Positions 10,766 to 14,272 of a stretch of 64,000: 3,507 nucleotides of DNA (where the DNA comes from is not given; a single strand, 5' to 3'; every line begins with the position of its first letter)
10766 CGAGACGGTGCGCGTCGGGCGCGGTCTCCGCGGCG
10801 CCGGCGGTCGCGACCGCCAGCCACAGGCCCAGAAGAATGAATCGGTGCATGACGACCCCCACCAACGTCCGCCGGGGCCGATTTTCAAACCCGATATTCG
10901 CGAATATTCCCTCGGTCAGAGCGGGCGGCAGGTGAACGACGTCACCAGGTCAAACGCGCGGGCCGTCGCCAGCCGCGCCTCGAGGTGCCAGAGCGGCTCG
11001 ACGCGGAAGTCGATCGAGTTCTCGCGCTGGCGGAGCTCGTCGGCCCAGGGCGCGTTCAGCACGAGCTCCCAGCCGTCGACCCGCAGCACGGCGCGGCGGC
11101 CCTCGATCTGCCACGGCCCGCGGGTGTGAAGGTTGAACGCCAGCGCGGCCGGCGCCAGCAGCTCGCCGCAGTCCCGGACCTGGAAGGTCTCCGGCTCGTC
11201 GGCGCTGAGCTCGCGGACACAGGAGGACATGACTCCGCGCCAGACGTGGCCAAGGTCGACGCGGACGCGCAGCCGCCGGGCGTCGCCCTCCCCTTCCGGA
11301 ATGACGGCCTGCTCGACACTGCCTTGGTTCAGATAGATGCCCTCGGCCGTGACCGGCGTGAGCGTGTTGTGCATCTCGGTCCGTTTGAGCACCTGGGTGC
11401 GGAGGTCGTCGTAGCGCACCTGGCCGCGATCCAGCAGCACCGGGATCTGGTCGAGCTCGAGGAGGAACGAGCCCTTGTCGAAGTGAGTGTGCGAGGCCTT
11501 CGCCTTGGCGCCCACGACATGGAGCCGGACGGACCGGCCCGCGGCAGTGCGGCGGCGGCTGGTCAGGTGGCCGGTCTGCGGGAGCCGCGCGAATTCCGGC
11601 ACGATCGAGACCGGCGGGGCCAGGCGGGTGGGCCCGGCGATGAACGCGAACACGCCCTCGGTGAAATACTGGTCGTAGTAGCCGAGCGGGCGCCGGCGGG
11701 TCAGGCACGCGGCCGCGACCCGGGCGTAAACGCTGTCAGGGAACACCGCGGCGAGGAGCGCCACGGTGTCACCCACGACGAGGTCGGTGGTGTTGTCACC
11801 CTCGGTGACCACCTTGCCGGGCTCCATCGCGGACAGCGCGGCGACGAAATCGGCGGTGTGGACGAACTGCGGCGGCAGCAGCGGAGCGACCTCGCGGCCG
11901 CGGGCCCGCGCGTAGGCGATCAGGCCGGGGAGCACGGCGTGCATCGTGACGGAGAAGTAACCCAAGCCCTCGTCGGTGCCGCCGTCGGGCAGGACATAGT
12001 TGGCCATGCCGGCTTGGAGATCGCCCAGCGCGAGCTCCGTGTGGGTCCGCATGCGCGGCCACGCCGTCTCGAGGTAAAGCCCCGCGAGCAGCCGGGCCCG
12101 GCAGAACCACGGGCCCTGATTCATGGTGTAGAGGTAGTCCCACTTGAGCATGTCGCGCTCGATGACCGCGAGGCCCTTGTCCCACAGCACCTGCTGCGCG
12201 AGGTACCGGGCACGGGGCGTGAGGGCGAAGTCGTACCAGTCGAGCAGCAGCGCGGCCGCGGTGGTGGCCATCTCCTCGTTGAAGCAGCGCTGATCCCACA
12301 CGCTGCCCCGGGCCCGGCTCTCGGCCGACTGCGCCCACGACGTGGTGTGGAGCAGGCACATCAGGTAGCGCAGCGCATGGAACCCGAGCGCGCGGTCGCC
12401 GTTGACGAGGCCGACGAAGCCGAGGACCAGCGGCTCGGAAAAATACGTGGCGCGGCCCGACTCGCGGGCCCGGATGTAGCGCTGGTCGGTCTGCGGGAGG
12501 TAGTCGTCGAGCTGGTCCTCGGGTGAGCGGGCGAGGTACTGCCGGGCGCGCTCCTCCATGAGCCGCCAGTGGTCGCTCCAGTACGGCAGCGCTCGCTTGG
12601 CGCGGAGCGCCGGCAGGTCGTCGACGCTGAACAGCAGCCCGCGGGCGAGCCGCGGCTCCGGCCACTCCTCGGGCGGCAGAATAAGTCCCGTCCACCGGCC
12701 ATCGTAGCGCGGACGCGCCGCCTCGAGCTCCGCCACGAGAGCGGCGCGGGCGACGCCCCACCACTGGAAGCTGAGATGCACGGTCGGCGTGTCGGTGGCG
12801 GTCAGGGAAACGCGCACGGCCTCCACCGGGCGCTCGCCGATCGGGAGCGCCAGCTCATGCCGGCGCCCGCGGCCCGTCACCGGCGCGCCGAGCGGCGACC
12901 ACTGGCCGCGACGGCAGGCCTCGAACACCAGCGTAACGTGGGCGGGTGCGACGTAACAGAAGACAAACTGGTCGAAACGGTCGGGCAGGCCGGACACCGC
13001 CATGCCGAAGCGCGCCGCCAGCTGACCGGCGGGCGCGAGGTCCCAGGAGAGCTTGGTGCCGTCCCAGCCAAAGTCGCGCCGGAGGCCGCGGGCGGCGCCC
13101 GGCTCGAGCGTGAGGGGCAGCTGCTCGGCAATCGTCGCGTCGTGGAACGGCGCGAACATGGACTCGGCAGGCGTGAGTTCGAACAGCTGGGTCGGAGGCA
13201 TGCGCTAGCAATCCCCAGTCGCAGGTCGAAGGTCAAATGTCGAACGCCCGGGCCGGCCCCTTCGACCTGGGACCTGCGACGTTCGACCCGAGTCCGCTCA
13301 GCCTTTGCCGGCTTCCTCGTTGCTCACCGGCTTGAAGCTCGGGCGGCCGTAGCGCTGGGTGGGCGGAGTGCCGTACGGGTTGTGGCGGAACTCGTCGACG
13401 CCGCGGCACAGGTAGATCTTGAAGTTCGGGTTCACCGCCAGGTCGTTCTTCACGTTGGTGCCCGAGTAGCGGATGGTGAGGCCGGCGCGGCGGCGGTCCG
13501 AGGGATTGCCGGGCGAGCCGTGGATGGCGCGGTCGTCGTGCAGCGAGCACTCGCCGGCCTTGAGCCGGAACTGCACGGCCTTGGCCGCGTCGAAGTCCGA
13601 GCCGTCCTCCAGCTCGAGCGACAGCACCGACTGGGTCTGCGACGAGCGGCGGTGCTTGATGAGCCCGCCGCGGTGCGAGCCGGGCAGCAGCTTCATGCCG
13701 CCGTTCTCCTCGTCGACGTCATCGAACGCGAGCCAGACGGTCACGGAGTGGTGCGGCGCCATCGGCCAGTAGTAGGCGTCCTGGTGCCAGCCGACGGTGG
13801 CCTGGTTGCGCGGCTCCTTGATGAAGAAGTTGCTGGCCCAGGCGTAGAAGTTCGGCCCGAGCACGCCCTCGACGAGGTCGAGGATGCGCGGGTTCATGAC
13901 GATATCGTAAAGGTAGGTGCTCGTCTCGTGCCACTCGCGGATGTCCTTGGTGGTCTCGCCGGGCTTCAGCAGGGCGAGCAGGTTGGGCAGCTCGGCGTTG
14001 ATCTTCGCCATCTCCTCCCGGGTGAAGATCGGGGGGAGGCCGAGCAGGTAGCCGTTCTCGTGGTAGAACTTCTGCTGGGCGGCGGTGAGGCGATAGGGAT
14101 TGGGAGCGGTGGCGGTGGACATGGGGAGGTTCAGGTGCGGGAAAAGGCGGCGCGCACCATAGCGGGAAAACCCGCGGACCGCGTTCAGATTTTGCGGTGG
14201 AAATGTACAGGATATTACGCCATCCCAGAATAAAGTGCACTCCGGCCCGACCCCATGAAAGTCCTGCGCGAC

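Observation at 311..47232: Almost every intergenic gap is filled by inverted arrays of degenerate 7-nt tandem repeats: different heptamer per locus, same architecture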

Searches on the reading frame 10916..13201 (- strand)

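Call 10: search_protein_families(library=pfam, proteins=[window:10916-13201:-])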
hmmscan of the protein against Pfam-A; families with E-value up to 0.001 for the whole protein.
window:10916-13201:- (761 aa): 1 family
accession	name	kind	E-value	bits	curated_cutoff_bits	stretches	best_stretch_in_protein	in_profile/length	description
PF07940.18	Hepar_II_III_C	-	6.4e-06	26.3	24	1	561-615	25-84/237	Heparinase II/III-like, C-terminal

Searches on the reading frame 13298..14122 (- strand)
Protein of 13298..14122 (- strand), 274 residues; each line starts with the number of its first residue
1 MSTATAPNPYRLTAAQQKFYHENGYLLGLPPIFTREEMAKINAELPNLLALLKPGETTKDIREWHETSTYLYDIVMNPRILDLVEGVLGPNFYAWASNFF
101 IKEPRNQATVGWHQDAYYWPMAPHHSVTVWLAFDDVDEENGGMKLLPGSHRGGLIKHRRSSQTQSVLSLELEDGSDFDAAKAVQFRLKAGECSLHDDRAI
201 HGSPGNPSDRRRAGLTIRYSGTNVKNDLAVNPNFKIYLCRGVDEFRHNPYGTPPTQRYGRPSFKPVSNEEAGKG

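Call 10: search_protein_families(library=pfam, proteins=[window:13298-14122:-])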
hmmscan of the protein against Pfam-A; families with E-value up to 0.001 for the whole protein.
window:13298-14122:- (274 aa): 1 family
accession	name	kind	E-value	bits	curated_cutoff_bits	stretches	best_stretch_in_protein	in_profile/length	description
PF05721.19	PhyH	-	4.9e-32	112.4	22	1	20-213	1-212/213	Phytanoyl-CoA dioxygenase (PhyH)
